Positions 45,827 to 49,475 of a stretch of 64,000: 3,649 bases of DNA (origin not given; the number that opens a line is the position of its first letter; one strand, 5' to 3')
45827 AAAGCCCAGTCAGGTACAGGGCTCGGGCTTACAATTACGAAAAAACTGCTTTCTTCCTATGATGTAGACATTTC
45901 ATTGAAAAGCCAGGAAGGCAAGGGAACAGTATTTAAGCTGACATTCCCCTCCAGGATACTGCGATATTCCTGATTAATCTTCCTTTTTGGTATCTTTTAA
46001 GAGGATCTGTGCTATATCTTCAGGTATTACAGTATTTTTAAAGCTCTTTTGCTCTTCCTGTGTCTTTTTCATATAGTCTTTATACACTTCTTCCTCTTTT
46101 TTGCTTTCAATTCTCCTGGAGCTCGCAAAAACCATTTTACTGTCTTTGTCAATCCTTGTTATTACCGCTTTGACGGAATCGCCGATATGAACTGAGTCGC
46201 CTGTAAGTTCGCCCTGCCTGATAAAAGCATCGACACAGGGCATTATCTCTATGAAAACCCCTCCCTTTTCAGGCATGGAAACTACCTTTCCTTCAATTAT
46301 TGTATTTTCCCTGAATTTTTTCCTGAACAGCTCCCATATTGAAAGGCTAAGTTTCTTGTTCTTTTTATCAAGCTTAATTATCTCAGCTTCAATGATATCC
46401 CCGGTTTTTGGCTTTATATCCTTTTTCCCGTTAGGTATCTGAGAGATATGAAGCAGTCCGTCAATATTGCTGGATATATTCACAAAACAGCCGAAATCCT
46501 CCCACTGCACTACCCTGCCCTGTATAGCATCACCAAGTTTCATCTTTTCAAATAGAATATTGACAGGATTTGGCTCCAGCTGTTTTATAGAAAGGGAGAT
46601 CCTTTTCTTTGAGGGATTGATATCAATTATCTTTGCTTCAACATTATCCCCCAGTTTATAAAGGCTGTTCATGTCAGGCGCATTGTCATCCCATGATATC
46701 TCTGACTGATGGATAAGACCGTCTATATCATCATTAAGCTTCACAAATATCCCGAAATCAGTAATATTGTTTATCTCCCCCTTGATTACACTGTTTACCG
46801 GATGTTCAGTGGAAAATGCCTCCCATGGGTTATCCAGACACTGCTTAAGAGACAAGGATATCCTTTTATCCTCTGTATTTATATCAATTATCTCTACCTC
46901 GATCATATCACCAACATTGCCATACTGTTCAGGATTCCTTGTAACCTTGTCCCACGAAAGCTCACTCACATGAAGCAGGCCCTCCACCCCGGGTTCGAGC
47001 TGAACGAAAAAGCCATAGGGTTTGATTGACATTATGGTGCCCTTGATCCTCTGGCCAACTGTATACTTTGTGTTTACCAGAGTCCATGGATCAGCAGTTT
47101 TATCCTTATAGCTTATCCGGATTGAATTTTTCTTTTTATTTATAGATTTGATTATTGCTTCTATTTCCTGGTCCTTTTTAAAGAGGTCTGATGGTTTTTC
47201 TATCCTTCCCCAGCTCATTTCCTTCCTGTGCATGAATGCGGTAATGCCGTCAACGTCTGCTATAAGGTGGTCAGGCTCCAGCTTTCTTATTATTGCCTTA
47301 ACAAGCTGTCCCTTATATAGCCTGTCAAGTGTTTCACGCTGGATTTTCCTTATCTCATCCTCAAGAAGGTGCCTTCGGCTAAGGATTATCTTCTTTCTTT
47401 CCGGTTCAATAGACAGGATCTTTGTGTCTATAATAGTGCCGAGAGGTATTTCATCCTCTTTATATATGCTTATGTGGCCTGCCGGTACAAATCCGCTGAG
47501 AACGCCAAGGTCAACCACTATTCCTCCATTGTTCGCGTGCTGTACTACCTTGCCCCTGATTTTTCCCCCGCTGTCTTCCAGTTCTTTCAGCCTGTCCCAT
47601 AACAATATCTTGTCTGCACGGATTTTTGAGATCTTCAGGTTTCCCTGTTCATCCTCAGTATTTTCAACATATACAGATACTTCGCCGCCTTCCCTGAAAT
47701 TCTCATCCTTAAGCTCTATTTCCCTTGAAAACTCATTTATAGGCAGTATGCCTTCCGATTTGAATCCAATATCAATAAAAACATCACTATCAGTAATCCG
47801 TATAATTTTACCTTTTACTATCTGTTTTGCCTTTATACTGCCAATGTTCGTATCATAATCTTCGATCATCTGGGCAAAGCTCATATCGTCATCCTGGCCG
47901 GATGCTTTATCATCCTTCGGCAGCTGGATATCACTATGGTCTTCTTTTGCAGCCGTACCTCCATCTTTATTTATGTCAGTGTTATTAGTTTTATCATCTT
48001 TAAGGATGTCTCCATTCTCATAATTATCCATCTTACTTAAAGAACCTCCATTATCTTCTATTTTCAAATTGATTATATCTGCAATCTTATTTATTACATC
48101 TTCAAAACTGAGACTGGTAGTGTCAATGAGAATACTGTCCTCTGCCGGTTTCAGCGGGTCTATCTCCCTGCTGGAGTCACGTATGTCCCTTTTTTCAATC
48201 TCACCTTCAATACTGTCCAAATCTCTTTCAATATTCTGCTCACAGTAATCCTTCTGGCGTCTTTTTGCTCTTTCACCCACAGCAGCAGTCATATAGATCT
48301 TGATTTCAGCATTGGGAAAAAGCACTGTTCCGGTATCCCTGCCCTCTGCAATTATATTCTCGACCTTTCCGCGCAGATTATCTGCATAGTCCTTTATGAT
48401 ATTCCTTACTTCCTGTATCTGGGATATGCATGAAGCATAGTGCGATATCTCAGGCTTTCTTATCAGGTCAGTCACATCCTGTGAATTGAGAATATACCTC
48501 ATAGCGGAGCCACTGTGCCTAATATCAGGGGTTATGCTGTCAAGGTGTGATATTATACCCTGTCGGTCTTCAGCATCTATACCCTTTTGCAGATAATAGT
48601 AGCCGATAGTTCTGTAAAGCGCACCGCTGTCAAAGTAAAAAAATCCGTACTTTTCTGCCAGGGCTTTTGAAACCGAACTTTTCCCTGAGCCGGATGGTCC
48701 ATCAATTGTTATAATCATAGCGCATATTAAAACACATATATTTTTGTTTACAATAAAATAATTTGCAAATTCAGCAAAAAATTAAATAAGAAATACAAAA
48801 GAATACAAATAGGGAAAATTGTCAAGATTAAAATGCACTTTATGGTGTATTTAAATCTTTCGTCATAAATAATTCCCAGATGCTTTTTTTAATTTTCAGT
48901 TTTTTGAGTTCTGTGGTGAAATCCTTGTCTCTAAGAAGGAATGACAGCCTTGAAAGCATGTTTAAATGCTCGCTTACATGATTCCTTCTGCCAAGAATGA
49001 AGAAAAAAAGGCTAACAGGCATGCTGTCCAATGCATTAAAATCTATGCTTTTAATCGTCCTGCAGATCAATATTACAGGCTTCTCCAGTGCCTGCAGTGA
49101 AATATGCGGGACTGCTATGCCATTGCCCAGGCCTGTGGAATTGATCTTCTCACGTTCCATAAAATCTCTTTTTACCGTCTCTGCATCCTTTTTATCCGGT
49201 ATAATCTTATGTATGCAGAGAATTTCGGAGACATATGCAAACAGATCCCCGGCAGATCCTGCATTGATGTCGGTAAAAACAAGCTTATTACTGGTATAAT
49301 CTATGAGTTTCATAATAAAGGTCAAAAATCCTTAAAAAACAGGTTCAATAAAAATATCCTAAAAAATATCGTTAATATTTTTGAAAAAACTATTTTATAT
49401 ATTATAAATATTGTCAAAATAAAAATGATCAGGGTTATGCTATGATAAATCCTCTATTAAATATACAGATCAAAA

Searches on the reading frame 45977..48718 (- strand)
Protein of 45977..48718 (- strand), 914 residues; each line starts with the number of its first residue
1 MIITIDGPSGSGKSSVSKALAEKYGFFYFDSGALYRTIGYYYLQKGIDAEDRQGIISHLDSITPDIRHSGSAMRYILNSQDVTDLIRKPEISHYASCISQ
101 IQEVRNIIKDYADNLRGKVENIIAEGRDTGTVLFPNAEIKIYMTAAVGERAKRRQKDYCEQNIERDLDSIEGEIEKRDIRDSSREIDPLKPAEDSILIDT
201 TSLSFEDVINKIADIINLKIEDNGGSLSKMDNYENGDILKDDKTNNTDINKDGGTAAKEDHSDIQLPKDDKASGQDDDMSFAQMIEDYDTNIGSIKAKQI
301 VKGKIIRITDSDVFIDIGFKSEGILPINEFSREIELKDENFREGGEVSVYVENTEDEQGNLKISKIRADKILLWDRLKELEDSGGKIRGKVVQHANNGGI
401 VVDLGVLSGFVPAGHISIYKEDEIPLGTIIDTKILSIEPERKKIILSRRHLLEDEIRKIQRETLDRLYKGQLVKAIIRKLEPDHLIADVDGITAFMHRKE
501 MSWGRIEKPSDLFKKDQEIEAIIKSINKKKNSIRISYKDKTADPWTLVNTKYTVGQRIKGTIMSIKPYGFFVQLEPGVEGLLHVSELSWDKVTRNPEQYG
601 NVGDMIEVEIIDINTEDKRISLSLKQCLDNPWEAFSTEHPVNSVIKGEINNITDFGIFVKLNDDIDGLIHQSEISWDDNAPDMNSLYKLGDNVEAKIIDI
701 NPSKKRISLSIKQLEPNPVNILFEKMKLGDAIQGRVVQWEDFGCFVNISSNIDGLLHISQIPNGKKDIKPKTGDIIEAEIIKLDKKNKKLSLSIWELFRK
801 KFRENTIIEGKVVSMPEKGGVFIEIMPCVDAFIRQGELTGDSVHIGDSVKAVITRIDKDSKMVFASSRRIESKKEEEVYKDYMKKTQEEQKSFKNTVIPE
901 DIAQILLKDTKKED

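Call 27: search_protein_families(library=ncbifam, proteins=[window:45977-48718:-], max_evalue=1e-15)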
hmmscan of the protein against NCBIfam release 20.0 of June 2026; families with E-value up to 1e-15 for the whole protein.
window:45977-48718:- (914 aa): 30 families (the best 25 are shown)
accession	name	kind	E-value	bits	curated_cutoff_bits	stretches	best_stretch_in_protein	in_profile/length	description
NF000907.0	PRK00087.1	equivalog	6.2e-166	553.4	624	3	278-631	283-639/671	bifunctional 4-hydroxy-3-methylbut-2-enyl diphosphate reductase/30S ribosomal protein S1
NF004952.0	PRK06299.1-2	equivalog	2.2e-163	544.7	524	2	269-732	20-481/580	30S ribosomal protein S1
NF004953.0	PRK06299.1-3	equivalog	9.6e-162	539.2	720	2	275-800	23-543/580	30S ribosomal protein S1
TIGR00717.1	rpsA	equivalog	5.9e-146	487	577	1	280-794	2-515/516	30S ribosomal protein S1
NF005208.0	PRK06676.1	equivalog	1e-142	475.8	368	3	282-635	3-358/391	30S ribosomal protein S1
NF004954.0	PRK06299.1-4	equivalog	2.4e-136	455.2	727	2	280-794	4-519/560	30S ribosomal protein S1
NF005911.0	PRK07899.1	equivalog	8.7e-120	400.7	691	3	279-628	17-366/486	30S ribosomal protein S1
NF004956.0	PRK06299.1-6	equivalog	9e-120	400.9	711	2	272-804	8-532/554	30S ribosomal protein S1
NF004955.0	PRK06299.1-5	equivalog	9.6e-120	400.4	878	2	279-719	10-448/566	30S ribosomal protein S1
NF004951.0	PRK06299.1-1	equivalog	1.9e-105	353.3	918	1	280-794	4-519/556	30S ribosomal protein S1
NF010379.0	PRK13806.1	equivalog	8.7e-105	351.2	648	2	271-662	7-400/491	30S ribosomal protein S1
TIGR00017.1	cmk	equivalog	2.6e-65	220.1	135.55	1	1-213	3-214/217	(d)CMP kinase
NF005639.0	PRK07400.1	equivalog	1.5e-61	208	460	1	280-552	17-279/318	30S ribosomal protein S1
NF040579.1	S1_dom_CvfD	subfamily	1.5e-61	205.6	117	2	552-631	1-79/113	CvfD/Ygs/GSP13 family RNA-binding post-transcriptional regulator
NF010004.0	PRK13477.1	equivalog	1.3e-60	205.3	524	1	2-222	287-509/514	bifunctional pantoate--beta-alanine ligase/(d)CMP kinase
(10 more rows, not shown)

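Call 28: find_homologous_proteins(query=window:45977-48718:-, max_evalue=1e-50)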
Query window:45977-48718:- (914 aa): 422 proteins with E <= 1e-50 among 8000 candidates; the best 120 are listed.
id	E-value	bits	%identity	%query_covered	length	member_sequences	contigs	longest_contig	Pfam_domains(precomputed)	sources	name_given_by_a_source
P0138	0.0e+0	2017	100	100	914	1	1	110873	PF00575.30,PF23459.2,PF02224.25,PF13509.13,PF13189.13,PF13238.13,PF21710.4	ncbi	-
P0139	0.0e+0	1583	77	100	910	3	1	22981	PF21543.4,PF00575.30,PF23459.2,PF02224.25,PF13509.13,PF13189.13,PF13238.13,PF21710.4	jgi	-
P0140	0.0e+0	1440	69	100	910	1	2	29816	PF21543.4,PF03074.23,PF24682.2,PF00575.30,PF23459.2,PF02224.25,PF13509.13,PF13189.13,PF13238.13,PF21710.4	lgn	-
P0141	2.3e-132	461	30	63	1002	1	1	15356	PF00575.30,PF23459.2,PF02224.25,PF13509.13,PF21710.4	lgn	-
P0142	1.7e-130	455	31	88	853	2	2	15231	PF17092.12,PF00575.30,PF23459.2,PF02224.25,PF13509.13,PF13189.13,PF21710.4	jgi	-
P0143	2.2e-117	412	40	57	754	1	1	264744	PF17092.12,PF00575.30,PF23459.2,PF13509.13,PF21710.4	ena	-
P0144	2.3e-108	382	34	56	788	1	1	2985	PF17092.12,PF00575.30,PF23459.2,PF13509.13,PF21710.4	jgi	jgi:small subunit ribosomal protein S1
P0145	4.1e-108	381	35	56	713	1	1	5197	PF17092.12,PF00575.30,PF23459.2,PF13509.13,PF21710.4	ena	-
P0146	5.4e-108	381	35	56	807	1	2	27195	PF17092.12,PF00575.30,PF23459.2,PF13509.13,PF21710.4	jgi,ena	-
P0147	2.4e-107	379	36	59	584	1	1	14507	PF17092.12,PF00575.30,PF23459.2,PF13509.13,PF24685.2,PF21710.4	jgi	jgi:small subunit ribosomal protein S1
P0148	5.9e-107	377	33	60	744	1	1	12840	PF17092.12,PF00575.30,PF23459.2,PF13509.13,PF21710.4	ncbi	-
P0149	1.4e-106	376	34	56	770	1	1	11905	PF00575.30,PF23459.2,PF13509.13,PF21710.4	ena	-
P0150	5.1e-106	374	34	56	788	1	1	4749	PF00575.30,PF23459.2,PF13509.13,PF21710.4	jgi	-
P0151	9.4e-106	373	34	57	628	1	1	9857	PF17092.12,PF00575.30,PF23459.2,PF13509.13,PF21710.4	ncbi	-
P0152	3.1e-104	368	30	83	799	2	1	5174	PF17092.12,PF00575.30,PF23459.2,PF02224.25,PF13207.13,PF13189.13,PF13238.13,PF21710.4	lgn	-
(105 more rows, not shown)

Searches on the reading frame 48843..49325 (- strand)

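Call 59: search_protein_families(library=pfam, proteins=[window:48843-49325:-], max_evalue=0.0001)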
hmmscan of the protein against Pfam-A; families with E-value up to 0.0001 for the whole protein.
window:48843-49325:- (161 aa): 1 family
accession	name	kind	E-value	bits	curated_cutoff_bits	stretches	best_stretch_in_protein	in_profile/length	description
PF00359.27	PTS_EIIA_2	-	5.6e-27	94.9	27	1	11-153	3-141/144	Phosphoenolpyruvate-dependent sugar phosphotransferase system, EIIA 2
